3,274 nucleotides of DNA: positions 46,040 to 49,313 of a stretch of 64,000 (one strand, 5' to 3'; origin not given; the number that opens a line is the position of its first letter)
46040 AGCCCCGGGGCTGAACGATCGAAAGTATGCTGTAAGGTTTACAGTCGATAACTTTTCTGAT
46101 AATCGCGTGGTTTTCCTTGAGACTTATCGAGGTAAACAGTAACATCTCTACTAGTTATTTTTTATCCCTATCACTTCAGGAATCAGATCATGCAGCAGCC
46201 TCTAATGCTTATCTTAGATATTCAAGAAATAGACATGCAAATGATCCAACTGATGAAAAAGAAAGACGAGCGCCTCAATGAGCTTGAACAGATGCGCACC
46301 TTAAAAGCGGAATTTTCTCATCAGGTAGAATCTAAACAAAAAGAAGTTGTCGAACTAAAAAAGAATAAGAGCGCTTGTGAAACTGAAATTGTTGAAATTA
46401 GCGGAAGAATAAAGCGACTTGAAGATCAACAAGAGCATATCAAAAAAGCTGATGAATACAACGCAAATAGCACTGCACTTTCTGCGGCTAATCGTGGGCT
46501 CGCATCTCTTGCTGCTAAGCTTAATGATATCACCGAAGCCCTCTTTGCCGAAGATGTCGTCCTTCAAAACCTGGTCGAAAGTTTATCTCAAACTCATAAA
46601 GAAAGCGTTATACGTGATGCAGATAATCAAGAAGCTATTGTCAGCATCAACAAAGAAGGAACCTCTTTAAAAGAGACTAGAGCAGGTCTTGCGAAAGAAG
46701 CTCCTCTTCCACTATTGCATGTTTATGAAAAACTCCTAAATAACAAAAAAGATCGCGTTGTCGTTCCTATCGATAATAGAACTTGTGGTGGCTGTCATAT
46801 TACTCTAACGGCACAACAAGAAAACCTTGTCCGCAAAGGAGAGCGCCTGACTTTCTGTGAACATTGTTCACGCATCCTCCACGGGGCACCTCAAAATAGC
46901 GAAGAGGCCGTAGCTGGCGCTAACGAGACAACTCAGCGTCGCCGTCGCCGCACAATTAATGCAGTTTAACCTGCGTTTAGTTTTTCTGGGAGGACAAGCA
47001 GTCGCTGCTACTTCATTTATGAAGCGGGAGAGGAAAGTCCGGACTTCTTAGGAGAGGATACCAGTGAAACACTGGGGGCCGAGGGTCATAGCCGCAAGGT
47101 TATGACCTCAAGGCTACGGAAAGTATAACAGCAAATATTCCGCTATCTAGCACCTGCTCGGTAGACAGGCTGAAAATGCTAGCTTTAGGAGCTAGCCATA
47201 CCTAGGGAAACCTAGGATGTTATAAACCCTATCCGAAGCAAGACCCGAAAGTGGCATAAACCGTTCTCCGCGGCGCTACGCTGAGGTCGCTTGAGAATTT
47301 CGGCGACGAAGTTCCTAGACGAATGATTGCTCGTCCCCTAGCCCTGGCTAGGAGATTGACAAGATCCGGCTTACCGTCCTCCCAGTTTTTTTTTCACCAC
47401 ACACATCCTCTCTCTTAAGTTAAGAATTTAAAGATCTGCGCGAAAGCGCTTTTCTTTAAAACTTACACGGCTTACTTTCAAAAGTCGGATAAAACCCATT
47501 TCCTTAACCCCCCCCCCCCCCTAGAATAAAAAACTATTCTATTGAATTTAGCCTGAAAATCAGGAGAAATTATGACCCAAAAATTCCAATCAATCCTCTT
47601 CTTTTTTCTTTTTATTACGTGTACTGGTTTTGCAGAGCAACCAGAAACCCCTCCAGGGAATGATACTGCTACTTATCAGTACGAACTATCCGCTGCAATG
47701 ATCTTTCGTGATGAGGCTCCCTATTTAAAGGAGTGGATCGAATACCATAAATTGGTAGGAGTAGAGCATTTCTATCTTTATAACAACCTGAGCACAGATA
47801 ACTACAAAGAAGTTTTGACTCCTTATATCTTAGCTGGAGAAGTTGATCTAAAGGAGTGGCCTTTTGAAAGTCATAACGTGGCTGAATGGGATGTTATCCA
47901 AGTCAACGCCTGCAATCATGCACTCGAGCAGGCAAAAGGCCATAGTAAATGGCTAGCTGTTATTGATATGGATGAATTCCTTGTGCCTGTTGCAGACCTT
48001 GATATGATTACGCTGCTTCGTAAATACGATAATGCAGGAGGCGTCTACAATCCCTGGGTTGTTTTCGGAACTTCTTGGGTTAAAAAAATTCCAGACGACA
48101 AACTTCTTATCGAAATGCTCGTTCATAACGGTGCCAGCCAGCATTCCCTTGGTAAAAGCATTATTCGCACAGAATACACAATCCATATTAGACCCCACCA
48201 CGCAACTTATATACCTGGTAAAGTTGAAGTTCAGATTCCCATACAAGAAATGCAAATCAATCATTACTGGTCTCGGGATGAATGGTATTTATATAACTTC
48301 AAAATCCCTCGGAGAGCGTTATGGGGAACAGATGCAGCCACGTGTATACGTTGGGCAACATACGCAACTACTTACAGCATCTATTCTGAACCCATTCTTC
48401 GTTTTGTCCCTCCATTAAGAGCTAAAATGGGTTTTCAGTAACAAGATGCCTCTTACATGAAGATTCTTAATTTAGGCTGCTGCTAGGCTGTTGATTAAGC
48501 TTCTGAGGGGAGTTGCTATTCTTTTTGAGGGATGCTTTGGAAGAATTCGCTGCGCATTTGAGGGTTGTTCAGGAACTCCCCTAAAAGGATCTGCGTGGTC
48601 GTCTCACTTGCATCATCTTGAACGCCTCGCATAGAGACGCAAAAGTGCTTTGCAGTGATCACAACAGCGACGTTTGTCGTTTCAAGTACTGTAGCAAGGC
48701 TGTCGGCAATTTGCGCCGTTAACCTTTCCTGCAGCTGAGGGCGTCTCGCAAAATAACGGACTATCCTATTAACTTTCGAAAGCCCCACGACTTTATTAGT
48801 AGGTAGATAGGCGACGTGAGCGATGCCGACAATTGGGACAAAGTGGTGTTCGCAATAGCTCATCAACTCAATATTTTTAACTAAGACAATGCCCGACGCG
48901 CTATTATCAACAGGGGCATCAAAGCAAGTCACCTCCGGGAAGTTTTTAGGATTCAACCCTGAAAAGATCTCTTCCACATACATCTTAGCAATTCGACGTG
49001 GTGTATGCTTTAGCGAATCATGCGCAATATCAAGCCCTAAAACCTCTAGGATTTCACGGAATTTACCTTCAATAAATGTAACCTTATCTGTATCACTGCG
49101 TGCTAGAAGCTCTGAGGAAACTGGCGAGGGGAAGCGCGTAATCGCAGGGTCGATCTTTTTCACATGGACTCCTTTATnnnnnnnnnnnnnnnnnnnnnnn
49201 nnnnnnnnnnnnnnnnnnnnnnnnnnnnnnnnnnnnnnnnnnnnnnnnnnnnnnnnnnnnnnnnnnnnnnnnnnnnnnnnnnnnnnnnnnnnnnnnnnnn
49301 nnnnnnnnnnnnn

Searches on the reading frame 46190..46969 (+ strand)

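Call 40: search_protein_families(library=pfam, proteins=[window:46190-46969:+], max_evalue=0.0001)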
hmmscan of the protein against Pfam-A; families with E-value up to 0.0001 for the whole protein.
window:46190-46969:+ (259 aa): 1 family
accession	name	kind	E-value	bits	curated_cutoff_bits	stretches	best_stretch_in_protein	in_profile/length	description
PF02591.20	Zn_ribbon_9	-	5.9e-12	45.9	29.1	1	198-230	1-33/33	C4-type zinc ribbon domain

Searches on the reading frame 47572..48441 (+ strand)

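Call 40: search_protein_families(library=pfam, proteins=[window:47572-48441:+], max_evalue=0.0001)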
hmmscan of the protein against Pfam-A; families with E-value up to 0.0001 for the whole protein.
window:47572-48441:+ (289 aa): 2 families
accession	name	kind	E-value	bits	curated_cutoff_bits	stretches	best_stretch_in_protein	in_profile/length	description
PF01697.33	Glyco_transf_92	-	5.9e-29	101.8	23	1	46-236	13-215/249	Glycosyltransferase family 92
PF13704.12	Glyco_tranf_2_4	-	2e-15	57.5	27.5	1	46-138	1-85/98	Glycosyl transferase family 2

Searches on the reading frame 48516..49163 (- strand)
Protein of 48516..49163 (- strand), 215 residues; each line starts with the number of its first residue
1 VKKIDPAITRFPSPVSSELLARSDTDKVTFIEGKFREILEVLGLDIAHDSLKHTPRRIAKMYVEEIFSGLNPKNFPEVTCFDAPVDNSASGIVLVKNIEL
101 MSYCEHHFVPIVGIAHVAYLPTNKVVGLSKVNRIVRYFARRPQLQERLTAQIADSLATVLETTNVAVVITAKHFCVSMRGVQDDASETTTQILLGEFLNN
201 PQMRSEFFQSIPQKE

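Call 40: search_protein_families(library=pfam, proteins=[window:48516-49163:-], max_evalue=0.0001)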
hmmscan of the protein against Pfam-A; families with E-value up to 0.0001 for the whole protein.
window:48516-49163:- (215 aa): 1 family
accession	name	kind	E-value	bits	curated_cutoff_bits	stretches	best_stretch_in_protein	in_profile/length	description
PF01227.27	GTP_cyclohydroI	-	8.9e-66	221.2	27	1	31-211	1-178/179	GTP cyclohydrolase I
